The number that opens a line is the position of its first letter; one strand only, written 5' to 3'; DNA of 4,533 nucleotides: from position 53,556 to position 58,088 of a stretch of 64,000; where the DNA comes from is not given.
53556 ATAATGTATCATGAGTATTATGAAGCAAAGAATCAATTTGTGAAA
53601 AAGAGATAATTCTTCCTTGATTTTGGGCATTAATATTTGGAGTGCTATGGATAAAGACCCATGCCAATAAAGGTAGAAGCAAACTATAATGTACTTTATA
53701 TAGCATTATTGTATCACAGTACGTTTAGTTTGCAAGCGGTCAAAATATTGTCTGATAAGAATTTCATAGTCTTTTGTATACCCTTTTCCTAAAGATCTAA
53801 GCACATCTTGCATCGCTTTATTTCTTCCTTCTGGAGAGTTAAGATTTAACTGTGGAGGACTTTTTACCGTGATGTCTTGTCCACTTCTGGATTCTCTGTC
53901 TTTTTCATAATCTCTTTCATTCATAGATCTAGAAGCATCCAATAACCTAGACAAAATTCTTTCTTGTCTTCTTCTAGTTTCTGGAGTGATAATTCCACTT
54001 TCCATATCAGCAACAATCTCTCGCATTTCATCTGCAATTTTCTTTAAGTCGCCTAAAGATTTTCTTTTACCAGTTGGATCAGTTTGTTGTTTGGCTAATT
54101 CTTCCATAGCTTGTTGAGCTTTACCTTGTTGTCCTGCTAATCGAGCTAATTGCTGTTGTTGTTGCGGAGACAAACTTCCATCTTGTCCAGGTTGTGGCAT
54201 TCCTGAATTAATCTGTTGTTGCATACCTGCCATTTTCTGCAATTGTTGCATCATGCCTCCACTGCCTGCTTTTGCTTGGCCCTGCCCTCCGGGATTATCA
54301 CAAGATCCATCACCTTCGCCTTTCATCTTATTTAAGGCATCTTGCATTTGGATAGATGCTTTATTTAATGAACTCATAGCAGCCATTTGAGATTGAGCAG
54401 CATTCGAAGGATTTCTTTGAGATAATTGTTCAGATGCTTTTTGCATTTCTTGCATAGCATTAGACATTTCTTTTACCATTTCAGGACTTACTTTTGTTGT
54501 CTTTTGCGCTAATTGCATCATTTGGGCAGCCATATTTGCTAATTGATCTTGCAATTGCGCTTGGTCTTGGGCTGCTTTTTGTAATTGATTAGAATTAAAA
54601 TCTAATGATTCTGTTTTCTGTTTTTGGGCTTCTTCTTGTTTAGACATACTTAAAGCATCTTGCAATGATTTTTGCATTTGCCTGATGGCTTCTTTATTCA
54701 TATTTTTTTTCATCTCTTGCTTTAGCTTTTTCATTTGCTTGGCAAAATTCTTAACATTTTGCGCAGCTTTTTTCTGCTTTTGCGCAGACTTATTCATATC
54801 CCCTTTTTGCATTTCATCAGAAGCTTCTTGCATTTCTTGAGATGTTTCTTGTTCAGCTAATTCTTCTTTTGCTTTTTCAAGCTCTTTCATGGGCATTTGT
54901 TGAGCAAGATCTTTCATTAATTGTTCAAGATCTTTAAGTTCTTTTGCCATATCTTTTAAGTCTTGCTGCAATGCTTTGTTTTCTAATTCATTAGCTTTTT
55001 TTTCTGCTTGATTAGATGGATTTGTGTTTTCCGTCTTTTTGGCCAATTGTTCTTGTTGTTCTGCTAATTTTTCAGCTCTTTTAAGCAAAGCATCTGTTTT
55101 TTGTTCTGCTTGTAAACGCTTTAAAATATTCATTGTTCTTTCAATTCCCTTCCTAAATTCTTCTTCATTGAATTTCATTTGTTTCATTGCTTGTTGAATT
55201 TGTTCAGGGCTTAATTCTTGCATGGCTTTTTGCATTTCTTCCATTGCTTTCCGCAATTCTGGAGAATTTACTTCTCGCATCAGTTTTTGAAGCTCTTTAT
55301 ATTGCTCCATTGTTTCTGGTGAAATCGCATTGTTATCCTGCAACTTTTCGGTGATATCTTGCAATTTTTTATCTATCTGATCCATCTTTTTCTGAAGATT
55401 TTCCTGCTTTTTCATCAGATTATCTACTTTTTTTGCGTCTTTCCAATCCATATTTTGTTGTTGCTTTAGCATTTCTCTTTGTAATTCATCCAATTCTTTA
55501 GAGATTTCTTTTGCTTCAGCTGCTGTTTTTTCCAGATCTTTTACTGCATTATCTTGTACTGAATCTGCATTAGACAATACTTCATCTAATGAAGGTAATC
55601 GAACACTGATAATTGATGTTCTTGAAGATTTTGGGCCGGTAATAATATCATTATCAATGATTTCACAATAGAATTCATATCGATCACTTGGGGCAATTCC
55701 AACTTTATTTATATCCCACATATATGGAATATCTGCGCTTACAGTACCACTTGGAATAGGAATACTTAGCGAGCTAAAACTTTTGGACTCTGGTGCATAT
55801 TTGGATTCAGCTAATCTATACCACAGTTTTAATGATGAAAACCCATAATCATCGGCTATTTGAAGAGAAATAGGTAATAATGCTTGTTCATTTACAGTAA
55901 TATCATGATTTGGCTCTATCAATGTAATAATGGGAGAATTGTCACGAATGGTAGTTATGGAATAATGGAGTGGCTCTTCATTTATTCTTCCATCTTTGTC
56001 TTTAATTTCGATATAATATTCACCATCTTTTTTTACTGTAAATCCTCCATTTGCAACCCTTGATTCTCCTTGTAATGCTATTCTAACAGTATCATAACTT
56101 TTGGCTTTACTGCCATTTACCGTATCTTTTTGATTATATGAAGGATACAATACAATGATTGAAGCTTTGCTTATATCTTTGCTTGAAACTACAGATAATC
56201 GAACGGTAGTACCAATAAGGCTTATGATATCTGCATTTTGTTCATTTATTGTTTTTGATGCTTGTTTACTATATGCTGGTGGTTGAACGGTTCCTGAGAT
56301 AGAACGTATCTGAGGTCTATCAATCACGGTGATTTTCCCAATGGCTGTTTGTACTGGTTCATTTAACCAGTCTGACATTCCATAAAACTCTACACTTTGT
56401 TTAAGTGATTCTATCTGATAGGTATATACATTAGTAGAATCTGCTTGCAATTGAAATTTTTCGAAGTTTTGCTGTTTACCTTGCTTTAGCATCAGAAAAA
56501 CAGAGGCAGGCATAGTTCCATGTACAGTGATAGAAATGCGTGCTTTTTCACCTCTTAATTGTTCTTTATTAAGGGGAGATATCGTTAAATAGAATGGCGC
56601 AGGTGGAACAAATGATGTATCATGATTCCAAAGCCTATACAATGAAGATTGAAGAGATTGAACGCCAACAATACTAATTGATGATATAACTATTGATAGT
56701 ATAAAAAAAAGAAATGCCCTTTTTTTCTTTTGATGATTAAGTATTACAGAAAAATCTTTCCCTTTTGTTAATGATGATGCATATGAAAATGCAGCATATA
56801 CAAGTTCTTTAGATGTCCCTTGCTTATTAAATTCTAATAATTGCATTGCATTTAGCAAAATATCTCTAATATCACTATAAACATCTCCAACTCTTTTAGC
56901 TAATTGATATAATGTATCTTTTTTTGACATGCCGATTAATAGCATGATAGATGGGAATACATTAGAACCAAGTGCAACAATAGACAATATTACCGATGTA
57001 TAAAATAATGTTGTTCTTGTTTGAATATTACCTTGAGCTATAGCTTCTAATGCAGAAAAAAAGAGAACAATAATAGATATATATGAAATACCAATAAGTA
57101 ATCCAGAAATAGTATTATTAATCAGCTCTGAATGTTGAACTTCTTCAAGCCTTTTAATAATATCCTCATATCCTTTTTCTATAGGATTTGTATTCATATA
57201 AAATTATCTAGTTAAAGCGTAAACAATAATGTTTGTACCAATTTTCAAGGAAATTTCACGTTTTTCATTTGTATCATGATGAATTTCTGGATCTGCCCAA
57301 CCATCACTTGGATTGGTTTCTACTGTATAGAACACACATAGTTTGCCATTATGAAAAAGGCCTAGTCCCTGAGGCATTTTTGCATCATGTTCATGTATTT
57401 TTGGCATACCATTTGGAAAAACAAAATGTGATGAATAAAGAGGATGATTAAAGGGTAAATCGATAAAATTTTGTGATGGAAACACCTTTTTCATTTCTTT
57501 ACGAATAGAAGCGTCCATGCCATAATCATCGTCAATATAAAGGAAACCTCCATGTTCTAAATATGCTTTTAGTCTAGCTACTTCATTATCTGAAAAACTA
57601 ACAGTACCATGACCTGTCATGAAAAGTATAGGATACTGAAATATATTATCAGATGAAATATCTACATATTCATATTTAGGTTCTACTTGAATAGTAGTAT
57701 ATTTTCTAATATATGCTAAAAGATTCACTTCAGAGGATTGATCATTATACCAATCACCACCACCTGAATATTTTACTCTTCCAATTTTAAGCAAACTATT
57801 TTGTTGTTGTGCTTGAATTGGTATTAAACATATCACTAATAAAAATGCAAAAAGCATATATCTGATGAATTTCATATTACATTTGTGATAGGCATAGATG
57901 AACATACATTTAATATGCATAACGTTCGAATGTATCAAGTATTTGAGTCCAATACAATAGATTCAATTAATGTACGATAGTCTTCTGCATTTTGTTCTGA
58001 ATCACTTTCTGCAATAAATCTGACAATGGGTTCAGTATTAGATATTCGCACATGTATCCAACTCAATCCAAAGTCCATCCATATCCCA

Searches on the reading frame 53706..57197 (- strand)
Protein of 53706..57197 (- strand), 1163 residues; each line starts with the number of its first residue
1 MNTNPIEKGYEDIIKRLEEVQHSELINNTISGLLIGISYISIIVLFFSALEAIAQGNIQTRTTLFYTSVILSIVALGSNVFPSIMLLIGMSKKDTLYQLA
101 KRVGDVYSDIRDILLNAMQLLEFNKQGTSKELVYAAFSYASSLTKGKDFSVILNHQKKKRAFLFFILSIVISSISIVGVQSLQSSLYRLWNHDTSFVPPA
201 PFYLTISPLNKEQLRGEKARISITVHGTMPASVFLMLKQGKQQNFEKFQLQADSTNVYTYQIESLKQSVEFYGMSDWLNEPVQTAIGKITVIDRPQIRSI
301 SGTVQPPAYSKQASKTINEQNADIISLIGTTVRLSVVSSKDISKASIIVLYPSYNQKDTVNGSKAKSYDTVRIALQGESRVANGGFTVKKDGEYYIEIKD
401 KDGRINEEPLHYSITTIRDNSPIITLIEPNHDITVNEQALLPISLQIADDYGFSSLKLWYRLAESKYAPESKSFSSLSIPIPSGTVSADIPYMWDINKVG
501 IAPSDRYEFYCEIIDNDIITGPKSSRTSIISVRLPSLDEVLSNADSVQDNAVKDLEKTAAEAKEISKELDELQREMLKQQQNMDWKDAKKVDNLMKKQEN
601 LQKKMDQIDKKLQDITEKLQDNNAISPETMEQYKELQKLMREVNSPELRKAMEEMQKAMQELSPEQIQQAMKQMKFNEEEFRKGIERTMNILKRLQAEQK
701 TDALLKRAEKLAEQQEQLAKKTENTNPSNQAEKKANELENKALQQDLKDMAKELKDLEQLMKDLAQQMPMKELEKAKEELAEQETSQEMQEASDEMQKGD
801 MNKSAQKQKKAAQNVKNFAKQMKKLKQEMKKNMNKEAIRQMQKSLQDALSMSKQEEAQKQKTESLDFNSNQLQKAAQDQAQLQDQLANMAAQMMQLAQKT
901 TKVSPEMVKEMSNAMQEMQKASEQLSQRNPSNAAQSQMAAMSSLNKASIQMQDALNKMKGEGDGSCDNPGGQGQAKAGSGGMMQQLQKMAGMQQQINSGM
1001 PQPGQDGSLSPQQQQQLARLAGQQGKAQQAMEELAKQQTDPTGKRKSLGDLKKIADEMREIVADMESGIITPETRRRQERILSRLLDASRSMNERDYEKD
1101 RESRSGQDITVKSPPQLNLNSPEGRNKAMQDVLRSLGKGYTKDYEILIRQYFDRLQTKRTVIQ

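Call 31: search_protein_families(library=pfam, proteins=[window:53706-57197:-], max_evalue=0.001)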
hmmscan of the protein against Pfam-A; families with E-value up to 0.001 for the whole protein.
window:53706-57197:- (1163 aa): 1 family
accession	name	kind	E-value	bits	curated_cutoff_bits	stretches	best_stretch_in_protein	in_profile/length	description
PF13779.11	DUF4175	-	1.1e-12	47.4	27.3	1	298-1099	184-819/825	Domain of unknown function (DUF4175)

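Call 33: search_protein_families(library=ncbifam, proteins=[window:53706-57197:-], max_evalue=0.00001)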
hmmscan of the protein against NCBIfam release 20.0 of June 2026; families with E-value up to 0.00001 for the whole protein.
window:53706-57197:- (1163 aa): 0 families

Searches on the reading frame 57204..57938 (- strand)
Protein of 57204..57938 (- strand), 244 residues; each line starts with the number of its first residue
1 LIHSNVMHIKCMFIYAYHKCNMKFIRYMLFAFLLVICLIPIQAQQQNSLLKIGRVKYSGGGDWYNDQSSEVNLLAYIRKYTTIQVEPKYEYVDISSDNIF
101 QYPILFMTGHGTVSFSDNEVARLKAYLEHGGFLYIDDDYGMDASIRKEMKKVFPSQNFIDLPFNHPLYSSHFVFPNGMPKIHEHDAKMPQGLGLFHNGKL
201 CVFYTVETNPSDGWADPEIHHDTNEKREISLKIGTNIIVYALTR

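Call 31: search_protein_families(library=pfam, proteins=[window:57204-57938:-], max_evalue=0.001)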
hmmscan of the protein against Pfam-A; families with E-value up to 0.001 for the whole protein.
window:57204-57938:- (244 aa): 1 family
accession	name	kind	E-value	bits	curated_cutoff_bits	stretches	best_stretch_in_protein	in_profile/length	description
PF13709.12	DUF4159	-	4.3e-63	212.9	25.9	1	52-242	2-202/202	Domain of unknown function (DUF4159)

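Call 33: search_protein_families(library=ncbifam, proteins=[window:57204-57938:-], max_evalue=0.00001)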
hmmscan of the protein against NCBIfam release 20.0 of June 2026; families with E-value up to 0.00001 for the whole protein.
window:57204-57938:- (244 aa): 0 families
